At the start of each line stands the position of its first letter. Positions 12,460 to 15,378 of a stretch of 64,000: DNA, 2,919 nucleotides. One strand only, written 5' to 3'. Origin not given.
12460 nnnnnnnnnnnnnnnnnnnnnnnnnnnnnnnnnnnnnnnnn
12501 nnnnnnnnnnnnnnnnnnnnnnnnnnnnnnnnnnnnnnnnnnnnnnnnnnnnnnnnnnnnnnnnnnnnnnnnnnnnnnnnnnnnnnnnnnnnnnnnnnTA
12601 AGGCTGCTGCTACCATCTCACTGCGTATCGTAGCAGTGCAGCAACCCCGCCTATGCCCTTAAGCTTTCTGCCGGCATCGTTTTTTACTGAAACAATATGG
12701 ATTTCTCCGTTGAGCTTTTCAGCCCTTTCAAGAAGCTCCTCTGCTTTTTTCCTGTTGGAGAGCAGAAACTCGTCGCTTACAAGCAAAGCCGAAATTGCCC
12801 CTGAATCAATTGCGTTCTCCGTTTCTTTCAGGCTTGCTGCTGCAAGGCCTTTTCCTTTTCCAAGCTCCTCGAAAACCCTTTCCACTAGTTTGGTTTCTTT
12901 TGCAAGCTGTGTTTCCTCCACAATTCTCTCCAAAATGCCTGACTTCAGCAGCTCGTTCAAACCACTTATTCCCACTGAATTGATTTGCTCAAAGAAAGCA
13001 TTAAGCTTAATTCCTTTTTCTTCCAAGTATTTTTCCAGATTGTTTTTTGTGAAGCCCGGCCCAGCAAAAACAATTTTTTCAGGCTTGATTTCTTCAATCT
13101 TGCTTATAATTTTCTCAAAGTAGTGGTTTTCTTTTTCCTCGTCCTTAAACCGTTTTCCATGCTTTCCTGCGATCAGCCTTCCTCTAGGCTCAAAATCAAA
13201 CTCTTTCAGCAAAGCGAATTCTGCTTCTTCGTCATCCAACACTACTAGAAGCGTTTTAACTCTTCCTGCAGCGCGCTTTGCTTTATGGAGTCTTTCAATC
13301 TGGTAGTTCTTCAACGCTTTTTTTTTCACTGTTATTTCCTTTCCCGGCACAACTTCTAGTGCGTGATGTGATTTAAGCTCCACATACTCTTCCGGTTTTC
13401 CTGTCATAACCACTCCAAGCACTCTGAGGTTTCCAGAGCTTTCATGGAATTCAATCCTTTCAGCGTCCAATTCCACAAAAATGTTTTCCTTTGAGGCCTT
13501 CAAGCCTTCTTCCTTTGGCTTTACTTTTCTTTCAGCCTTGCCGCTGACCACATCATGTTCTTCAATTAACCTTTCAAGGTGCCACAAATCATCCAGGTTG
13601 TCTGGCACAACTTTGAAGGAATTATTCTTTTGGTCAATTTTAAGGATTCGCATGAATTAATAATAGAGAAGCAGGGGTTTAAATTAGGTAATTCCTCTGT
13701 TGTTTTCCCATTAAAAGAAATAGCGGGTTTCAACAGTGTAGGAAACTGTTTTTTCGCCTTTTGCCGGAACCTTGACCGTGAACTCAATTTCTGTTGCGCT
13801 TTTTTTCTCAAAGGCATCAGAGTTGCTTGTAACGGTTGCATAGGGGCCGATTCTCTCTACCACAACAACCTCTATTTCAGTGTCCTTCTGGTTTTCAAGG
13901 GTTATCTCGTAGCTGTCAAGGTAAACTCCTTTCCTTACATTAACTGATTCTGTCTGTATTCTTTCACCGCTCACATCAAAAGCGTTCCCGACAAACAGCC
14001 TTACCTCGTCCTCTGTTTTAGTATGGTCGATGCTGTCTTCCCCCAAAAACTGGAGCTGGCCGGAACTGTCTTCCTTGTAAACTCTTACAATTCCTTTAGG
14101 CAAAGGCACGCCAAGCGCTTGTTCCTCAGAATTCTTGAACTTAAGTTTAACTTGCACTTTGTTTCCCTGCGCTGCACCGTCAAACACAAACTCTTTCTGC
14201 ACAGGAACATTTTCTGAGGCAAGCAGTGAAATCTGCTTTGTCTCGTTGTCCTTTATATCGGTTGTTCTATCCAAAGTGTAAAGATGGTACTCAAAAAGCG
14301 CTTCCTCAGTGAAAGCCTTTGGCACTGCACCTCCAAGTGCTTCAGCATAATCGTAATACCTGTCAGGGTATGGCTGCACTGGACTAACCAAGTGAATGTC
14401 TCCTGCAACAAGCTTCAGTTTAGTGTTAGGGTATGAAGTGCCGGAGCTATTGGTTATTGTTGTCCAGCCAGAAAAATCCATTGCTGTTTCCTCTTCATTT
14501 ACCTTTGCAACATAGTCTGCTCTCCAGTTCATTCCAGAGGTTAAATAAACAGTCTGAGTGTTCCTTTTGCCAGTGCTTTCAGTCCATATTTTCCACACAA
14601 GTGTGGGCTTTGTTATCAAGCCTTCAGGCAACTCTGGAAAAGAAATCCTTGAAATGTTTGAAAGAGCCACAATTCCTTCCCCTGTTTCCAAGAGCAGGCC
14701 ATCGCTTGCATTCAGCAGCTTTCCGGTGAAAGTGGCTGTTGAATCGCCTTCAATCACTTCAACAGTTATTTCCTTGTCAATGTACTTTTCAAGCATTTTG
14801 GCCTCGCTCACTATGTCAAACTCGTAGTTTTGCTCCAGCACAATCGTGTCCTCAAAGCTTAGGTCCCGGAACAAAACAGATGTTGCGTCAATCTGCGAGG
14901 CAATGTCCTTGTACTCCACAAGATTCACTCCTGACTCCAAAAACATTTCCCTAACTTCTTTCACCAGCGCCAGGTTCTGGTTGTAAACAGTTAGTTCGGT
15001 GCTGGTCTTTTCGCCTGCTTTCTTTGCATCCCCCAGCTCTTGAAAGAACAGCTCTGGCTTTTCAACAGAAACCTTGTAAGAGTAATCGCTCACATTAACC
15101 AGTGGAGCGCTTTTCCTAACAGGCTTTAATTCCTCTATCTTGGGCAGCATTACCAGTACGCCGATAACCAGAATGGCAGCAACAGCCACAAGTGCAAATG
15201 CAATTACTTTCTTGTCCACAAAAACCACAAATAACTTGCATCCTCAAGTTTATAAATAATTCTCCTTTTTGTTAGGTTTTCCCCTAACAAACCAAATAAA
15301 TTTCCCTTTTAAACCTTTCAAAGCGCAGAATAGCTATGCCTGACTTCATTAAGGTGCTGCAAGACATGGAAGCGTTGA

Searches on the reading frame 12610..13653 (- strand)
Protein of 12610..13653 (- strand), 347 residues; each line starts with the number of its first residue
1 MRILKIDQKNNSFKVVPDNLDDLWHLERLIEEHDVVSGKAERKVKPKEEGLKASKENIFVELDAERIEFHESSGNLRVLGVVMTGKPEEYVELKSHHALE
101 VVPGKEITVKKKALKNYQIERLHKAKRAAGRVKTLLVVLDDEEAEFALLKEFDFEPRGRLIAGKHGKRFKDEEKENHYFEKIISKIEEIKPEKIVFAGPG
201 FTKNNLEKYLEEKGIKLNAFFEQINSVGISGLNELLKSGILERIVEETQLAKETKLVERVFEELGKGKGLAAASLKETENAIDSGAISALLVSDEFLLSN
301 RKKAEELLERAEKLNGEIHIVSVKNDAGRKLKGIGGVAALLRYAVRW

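Call 49: search_protein_families(library=pfam, proteins=[window:12610-13653:-], max_evalue=0.00001)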
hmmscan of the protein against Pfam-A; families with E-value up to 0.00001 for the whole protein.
window:12610-13653:- (347 aa): 3 families
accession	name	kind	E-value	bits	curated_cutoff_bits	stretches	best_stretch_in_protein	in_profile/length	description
PF03463.20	eRF1_1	-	1.7e-22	80.1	23.8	1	1-125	1-122/123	eRF1 domain 1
PF03465.20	eRF1_3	-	4.1e-19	69.5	25.8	1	251-345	2-106/106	eRF1 domain 3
PF03464.20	eRF1_2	-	2.9e-06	28.1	27.1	1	135-238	3-126/133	eRF1 domain 2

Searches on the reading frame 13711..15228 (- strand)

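Call 49: search_protein_families(library=pfam, proteins=[window:13711-15228:-], max_evalue=0.00001)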
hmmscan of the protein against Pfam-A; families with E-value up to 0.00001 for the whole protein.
window:13711-15228:- (505 aa): 1 family
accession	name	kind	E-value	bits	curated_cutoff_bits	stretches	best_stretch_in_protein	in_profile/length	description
PF13598.12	DUF4139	-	3.1e-08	34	31.8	1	227-503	4-203/205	Domain of unknown function (DUF4139)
